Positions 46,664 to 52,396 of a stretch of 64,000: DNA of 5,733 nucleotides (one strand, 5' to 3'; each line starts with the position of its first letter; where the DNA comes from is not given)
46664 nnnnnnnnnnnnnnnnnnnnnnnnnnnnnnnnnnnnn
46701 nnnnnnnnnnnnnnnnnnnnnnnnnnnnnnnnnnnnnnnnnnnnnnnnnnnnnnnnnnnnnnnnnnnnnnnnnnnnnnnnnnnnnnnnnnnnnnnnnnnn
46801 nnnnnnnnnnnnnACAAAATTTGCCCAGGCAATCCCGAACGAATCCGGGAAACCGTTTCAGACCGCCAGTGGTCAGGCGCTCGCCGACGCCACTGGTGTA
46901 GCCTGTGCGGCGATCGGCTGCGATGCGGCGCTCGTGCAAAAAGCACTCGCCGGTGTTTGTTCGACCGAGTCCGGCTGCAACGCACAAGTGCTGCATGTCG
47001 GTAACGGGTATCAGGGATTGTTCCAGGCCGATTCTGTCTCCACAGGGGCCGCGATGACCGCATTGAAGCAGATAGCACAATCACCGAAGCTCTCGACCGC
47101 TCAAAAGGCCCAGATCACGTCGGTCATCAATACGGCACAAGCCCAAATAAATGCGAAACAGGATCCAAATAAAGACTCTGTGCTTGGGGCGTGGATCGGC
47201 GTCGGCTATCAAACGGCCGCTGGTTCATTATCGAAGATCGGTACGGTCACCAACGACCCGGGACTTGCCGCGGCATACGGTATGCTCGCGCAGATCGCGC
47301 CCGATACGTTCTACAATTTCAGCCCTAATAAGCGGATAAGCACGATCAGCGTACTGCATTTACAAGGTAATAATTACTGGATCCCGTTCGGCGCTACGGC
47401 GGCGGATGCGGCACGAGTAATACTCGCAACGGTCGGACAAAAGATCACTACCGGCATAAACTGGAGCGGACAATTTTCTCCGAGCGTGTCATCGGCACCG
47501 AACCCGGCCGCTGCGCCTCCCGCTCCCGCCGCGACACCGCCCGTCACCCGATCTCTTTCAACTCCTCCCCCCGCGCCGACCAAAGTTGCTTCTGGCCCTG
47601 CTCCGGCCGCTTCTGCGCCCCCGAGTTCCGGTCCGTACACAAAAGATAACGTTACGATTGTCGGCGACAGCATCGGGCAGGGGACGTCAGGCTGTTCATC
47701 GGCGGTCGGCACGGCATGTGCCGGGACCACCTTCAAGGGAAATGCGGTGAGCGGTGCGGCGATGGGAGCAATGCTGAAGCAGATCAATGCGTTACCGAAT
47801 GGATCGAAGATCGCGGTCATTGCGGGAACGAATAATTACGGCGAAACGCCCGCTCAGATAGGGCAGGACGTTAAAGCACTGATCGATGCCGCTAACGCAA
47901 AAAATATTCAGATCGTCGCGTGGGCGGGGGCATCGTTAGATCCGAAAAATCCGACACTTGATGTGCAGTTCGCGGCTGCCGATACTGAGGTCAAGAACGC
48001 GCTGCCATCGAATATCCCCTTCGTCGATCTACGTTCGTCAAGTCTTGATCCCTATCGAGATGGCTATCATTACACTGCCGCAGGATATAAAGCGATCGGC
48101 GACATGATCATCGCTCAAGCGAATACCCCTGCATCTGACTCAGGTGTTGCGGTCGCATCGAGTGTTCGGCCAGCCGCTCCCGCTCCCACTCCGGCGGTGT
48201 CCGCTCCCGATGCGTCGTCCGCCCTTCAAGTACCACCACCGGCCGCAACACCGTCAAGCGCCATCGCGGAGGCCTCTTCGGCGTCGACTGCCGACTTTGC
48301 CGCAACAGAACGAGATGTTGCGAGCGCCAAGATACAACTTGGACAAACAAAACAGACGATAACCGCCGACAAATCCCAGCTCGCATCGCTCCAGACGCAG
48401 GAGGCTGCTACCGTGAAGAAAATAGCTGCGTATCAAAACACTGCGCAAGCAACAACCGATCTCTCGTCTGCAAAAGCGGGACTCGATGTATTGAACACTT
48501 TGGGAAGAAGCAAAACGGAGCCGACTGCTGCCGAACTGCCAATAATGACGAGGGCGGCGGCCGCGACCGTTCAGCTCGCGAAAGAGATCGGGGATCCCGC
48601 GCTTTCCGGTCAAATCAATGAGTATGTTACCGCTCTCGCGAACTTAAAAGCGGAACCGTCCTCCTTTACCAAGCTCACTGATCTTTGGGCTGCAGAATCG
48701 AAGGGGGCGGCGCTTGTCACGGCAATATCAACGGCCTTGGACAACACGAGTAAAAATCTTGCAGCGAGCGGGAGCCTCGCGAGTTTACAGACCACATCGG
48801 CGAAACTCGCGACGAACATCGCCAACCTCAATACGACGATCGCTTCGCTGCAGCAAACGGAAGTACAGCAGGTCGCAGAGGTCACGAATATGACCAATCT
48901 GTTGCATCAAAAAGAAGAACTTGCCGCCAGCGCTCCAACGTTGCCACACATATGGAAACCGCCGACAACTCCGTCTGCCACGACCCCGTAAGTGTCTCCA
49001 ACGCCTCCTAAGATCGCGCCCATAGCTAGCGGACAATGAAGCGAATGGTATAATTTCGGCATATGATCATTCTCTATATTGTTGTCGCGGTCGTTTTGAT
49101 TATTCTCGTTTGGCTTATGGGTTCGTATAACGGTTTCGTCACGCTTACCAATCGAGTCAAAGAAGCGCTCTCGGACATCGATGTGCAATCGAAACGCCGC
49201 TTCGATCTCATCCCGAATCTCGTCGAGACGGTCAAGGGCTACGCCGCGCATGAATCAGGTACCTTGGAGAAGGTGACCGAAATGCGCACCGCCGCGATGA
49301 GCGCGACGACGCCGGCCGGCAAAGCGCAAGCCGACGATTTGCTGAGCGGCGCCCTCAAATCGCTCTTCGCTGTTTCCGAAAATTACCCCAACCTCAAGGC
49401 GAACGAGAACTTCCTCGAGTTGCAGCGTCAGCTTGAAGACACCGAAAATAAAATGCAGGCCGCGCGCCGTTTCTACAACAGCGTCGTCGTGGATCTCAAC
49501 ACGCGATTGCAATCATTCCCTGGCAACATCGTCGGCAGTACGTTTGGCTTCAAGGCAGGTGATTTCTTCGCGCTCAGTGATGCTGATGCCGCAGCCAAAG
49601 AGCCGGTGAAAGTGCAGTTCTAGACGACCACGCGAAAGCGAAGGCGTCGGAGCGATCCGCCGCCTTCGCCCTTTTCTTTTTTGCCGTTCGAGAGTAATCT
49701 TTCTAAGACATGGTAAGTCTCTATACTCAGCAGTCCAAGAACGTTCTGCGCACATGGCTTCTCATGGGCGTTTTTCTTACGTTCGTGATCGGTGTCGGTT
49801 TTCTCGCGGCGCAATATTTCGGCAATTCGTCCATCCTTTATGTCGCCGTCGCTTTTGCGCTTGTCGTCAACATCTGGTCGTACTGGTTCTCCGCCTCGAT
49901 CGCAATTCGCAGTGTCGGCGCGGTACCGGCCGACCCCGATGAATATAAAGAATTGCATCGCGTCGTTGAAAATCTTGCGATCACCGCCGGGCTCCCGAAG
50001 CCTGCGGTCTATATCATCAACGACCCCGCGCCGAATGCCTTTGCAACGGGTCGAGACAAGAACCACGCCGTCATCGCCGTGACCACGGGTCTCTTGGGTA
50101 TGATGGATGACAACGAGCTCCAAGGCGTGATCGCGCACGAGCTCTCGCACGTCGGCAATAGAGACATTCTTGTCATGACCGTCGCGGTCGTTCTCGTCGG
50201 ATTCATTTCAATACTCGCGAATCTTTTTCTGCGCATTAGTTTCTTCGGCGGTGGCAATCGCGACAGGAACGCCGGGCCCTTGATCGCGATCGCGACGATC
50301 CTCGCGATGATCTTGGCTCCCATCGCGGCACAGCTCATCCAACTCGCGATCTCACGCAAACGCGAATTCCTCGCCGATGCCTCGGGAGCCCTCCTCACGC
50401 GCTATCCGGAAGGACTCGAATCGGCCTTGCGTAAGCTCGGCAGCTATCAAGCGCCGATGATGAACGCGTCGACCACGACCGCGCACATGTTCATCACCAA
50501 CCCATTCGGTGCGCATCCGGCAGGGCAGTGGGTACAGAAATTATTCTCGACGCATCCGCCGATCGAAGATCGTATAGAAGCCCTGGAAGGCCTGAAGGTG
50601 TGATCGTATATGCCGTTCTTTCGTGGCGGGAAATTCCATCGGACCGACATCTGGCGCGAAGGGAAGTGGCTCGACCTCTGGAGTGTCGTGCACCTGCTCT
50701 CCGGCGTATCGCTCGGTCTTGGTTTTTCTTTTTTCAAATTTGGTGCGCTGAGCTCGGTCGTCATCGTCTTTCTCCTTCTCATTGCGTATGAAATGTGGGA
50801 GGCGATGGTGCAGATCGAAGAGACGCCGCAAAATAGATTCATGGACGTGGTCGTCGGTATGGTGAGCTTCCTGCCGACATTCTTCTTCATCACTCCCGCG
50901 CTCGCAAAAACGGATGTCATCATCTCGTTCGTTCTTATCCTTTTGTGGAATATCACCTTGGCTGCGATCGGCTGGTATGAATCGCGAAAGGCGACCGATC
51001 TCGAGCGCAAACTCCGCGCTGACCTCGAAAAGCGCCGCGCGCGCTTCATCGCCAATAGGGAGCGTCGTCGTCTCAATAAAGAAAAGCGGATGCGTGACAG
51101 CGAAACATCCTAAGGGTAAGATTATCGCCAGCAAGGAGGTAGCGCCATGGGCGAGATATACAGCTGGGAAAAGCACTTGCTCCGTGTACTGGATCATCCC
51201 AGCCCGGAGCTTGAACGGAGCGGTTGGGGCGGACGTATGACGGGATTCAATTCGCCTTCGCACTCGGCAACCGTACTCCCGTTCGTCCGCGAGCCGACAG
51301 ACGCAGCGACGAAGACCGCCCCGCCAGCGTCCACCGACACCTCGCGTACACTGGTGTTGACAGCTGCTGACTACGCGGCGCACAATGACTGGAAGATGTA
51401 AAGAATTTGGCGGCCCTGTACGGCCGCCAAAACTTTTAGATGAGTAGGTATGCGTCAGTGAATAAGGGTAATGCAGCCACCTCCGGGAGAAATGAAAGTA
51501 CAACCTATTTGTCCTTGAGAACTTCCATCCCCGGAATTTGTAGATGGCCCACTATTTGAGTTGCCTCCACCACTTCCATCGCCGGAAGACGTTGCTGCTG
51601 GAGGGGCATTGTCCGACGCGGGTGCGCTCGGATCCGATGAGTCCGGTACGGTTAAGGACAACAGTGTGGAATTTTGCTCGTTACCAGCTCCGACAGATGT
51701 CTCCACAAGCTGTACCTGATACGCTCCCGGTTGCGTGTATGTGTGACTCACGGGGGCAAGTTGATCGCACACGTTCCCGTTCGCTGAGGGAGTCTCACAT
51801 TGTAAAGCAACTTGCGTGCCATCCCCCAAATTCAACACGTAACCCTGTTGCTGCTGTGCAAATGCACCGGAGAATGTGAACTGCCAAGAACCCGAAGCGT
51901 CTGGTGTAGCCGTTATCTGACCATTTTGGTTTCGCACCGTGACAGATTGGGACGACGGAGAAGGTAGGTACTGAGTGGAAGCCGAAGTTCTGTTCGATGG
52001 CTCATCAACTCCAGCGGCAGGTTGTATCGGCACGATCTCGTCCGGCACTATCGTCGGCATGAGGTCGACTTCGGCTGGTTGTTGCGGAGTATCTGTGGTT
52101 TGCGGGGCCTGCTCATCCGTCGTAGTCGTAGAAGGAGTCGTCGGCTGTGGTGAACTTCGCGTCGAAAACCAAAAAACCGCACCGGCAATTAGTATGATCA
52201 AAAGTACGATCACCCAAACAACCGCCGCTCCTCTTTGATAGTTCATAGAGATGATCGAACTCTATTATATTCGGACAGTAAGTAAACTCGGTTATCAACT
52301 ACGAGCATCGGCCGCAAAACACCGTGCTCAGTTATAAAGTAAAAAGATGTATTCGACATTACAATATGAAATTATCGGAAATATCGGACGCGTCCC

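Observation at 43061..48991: Giant secreted protein combining a lysozyme-like transglycosylase, an SGNH hydrolase, a Cys-rich head and a coiled-coil tail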

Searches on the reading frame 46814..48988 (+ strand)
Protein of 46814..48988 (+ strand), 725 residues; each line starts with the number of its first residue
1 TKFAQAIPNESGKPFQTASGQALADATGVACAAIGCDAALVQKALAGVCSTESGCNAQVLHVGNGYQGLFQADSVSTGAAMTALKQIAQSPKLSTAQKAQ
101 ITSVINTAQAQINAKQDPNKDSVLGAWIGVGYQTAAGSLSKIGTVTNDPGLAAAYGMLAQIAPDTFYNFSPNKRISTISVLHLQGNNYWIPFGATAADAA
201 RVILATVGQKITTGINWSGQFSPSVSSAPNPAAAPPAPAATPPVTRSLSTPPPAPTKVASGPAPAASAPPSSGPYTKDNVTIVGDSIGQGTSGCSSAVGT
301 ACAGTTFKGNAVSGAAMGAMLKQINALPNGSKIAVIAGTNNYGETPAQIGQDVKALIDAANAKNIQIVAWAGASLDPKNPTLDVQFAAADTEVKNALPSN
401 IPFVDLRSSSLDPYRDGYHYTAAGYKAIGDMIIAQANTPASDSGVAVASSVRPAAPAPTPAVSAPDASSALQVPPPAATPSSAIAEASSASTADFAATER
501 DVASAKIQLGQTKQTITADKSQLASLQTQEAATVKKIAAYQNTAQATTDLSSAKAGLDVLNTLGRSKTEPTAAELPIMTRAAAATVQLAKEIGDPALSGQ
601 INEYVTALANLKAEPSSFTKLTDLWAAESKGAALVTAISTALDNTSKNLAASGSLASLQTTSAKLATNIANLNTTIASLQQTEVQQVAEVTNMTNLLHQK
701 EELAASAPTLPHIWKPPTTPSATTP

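Call 30: search_protein_representatives(protein=window:46814-48988:+)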
Query: 725 residues. Proteins with E-value up to 0.001 (for the whole library): 37; up to 1e-10: 15; up to 1e-30: 9. The best 37 are listed.
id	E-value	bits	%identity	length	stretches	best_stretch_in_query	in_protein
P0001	0.0e+00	1512.2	100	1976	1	1-725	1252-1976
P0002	4.0e-117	409.2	59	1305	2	8-239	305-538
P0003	3.0e-101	356.8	47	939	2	9-238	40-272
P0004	1.3e-47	179.6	52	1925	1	274-469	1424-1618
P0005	4.1e-45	171.3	49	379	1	445-724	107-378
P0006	3.7e-41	158.3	44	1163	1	8-233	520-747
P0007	1.2e-36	143.3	39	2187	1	6-339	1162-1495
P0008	1.8e-34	136.1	38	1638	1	4-309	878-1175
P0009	5.5e-31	124.6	40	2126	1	8-234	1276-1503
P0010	7.5e-29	117.6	37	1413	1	8-229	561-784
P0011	3.3e-28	115.5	43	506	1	46-228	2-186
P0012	3.4e-23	98.9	35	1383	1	6-276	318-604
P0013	1.3e-14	70.5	44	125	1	592-720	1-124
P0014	1.5e-14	70.4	32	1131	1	20-225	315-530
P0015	2.3e-11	59.8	35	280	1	238-436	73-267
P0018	4.9e-07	45.5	31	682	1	3-295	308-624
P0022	2.8e-06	43.0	29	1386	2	12-358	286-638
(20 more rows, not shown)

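Call 37: search_protein_families(library=pfam, proteins=[P0004, P0007, P0009, P0010, P0002, P0018], max_evalue=0.01)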
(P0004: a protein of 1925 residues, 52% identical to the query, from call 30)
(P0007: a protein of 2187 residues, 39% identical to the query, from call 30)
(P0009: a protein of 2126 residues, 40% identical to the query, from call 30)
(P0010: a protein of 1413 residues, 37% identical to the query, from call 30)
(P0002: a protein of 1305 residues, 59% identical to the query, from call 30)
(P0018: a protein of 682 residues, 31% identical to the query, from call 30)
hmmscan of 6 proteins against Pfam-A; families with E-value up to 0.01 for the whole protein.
P0004 (1925 aa): 0 families

P0007 (2187 aa): 0 families

P0009 (2126 aa): 1 family
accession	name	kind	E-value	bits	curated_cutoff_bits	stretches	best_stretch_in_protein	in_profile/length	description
PF01510.30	Amidase_2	-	5.4e-10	40.1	26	1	1635-1749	6-127/131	N-acetylmuramoyl-L-alanine amidase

P0010 (1413 aa): 1 family
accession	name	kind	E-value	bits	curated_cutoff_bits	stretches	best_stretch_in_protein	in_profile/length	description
PF01510.30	Amidase_2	-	3.4e-12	47.3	26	1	921-1035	6-122/131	N-acetylmuramoyl-L-alanine amidase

P0002 (1305 aa): 0 families

P0018 (682 aa): 1 family
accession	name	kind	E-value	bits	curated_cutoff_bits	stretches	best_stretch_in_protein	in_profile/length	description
PF01471.23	PG_binding_1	-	1.2e-11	45.1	23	1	621-671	1-49/57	Putative peptidoglycan binding domain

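Call 53: find_encoding_contigs(protein=P0004, flank=8000, max_places=3)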
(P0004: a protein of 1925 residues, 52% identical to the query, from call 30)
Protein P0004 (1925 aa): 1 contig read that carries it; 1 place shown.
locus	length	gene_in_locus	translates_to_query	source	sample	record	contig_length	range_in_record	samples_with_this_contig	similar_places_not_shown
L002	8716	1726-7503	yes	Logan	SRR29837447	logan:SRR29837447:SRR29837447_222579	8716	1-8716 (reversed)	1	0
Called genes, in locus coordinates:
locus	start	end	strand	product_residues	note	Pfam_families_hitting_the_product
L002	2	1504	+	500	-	?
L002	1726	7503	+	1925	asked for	-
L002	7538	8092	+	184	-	PF04011:LemA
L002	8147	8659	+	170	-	PF00293:NUDIX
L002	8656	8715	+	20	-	?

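Call 54: find_encoding_contigs(protein=P0002, flank=8000, max_places=3)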
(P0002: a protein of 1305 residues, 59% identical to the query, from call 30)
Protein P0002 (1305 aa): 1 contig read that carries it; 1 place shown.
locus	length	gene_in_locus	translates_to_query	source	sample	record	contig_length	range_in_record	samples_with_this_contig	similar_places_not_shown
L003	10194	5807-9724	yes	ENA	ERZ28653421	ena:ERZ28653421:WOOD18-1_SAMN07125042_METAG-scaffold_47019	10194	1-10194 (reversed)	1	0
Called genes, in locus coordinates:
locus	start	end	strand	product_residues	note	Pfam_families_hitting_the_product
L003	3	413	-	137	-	?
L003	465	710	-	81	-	PF03840:SecG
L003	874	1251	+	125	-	PF00166:Cpn10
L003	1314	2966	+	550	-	PF00118:Cpn60_TCP1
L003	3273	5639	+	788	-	-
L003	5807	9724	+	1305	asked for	-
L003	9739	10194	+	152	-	?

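Call 101: find_encoding_contigs(protein=P0009, flank=8000, max_places=2)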
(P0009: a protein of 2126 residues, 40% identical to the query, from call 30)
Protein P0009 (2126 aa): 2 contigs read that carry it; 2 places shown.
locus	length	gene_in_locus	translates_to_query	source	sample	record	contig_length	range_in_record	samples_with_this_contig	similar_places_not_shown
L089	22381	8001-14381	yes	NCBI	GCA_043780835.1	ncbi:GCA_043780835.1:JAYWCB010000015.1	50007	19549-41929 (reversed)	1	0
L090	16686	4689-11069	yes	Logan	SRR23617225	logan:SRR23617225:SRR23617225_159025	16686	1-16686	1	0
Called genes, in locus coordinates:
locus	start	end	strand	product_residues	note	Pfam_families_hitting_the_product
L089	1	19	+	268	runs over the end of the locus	PF00730:HhH-GPD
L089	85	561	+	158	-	-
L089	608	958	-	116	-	-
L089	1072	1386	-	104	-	-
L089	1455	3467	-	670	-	-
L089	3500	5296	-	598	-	PF00496:SBP_bac_5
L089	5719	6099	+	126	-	PF00166:Cpn10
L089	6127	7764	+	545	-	PF00118:Cpn60_TCP1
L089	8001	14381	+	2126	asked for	PF01510:Amidase_2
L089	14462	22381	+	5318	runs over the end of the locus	-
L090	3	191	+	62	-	?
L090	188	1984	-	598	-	PF00496:SBP_bac_5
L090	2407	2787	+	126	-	PF00166:Cpn10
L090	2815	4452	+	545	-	PF00118:Cpn60_TCP1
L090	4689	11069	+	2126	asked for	PF01510:Amidase_2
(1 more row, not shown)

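Call 102: find_encoding_contigs(protein=P0007, flank=8000, max_places=2)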
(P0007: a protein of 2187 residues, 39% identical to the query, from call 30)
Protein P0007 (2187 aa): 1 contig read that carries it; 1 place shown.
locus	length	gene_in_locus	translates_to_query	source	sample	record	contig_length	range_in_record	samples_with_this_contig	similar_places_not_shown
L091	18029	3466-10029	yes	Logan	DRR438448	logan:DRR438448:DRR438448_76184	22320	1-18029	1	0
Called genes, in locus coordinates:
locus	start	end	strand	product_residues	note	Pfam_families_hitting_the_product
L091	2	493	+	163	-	?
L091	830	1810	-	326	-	PF01808:AICARFT_IMPCHas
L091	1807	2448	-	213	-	PF00156:Pribosyltran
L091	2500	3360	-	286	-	PF00215:OMPdecase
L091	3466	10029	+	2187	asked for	-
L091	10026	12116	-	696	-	-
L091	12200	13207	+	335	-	PF02518:HATPase_c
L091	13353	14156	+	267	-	-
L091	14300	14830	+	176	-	PF04542:Sigma70_r2, PF13384:HTH_23 (faint), PF08281:Sigma70_r4_2, PF04545:Sigma70_r4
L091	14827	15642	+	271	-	PF18915:DUF5667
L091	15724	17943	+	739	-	PF00982:Glyco_transf_20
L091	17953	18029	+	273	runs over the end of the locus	PF02358:Trehalose_PPase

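Call 103: find_encoding_contigs(protein=P0012, flank=8000, max_places=2)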
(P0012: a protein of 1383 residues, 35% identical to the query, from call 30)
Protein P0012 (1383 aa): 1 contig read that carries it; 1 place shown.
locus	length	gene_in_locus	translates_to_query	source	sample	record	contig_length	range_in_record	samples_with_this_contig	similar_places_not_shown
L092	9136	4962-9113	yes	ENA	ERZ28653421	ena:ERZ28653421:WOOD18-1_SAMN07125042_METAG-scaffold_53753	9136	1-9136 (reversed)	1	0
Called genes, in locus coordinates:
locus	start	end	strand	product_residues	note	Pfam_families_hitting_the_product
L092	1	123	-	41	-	?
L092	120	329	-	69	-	-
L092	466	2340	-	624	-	PF00496:SBP_bac_5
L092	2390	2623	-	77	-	PF03840:SecG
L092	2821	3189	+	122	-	PF00166:Cpn10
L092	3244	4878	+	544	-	PF00118:Cpn60_TCP1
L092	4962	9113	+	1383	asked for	-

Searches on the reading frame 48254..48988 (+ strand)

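Call 6: search_protein_families(library=pfam, proteins=[window:48254-48988:+], max_evalue=10)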
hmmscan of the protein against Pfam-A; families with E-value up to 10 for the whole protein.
seq(245 aa): 18 families
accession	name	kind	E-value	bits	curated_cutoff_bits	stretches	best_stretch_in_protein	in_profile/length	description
PF17675.6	APG6_N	-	0.002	19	45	1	121-222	25-116/132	Apg6 coiled-coil region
PF05852.16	DUF848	-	0.022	15.3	25.3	2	174-223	54-104/145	Gammaherpesvirus protein of unknown function (DUF848)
PF04102.17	SlyX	-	0.061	14.4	30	1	175-227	5-57/67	SlyX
PF08840.17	BAAT_C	-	0.095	13.2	20.9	1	148-222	29-102/210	BAAT / Acyl-CoA thioester hydrolase C terminal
PF01519.22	DUF16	-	0.16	12.9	40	1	13-67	34-88/104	Protein of unknown function DUF16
PF09267.15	Dict-STAT-coil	-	0.17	12.7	22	1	161-223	35-89/114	Dictyostelium STAT, coiled coil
PF13166.12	AAA_13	-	0.32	10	36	1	25-219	284-469/713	AAA domain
PF07160.18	SKA1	-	0.36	11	29.6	1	153-223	5-80/243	Spindle and kinetochore-associated protein 1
PF05266.19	DUF724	-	0.39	11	38.4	1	12-67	115-170/188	Protein of unknown function (DUF724)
PF04977.20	DivIC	-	0.47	10.7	28.9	1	180-215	17-52/80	Septum formation initiator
PF20878.2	REST_helical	-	0.55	11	27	1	3-44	16-57/65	Helical region in REST corepressor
PF12329.13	TMF_DNA_bd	-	0.71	10.3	35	1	176-222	15-61/74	TATA element modulatory factor 1 DNA binding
PF14739.11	DUF4472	-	0.86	10.7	26.6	1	163-223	32-93/107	Domain of unknown function (DUF4472)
PF07889.17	DUF1664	-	1.2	9.6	34.6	1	158-217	39-96/124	Protein of unknown function (DUF1664)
PF11559.13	ADIP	-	1.4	9.4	34.3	2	171-222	64-115/151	Afadin- and alpha -actinin-Binding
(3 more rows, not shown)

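Call 110: search_protein_families(library=phrogs, proteins=[window:48254-48988:+], max_evalue=0.1)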
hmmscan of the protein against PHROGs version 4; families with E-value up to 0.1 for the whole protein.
seq(245 aa): 0 families

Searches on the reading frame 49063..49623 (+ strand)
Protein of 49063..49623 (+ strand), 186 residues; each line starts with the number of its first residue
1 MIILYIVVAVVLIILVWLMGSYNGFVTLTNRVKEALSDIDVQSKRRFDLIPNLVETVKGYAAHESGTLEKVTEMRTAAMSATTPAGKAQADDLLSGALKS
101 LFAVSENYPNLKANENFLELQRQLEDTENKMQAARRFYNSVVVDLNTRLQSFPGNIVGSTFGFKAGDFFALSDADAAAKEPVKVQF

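Call 13: search_protein_families(library=pfam, proteins=[window:49063-49623:+], max_evalue=0.001)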
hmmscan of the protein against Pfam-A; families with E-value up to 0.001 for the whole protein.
window:49063-49623:+ (186 aa): 1 family
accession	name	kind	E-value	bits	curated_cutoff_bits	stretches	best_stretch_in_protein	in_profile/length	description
PF04011.17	LemA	-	7.5e-57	191.8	26.2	1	35-186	1-149/149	LemA family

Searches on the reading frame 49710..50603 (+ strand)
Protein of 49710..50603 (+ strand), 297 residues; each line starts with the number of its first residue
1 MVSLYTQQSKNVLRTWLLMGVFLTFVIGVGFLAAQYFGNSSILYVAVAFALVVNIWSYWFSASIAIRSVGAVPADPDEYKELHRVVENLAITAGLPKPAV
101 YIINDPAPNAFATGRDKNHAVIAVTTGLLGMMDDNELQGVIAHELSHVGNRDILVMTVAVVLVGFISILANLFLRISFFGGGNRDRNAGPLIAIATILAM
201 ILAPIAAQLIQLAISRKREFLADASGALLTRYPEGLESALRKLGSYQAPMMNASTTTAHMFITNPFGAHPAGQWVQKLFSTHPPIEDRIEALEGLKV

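Call 13: search_protein_families(library=pfam, proteins=[window:49710-50603:+], max_evalue=0.001)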
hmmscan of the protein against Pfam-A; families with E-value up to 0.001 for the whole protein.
window:49710-50603:+ (297 aa): 1 family
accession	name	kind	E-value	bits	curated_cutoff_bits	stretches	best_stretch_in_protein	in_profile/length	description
PF01435.24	Peptidase_M48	-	3.9e-37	128.3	20.3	1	78-294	3-184/186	Peptidase family M48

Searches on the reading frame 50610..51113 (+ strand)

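Call 99: search_protein_families(library=pfam, proteins=[window:50610-51113:+], max_evalue=0.001)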
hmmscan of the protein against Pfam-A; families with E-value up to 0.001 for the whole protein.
window:50610-51113:+ (167 aa): 1 family
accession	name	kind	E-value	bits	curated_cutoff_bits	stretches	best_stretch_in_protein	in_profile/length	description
PF20154.4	LNT_N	-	0.00038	21.1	27.1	1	31-123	1-89/159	Apolipoprotein N-acyltransferase N-terminal domain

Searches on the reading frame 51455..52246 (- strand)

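Call 13: search_protein_families(library=pfam, proteins=[window:51455-52246:-], max_evalue=0.001)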
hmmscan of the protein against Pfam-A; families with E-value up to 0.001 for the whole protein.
window:51455-52246:- (263 aa): 2 families
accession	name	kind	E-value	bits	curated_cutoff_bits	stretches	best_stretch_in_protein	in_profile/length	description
PF00801.26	PKD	-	8.4e-06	26.1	23.5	1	131-181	27-64/80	PKD domain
PF18911.6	PKD_4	-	2.9e-05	24.5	27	1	122-190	19-77/85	PKD domain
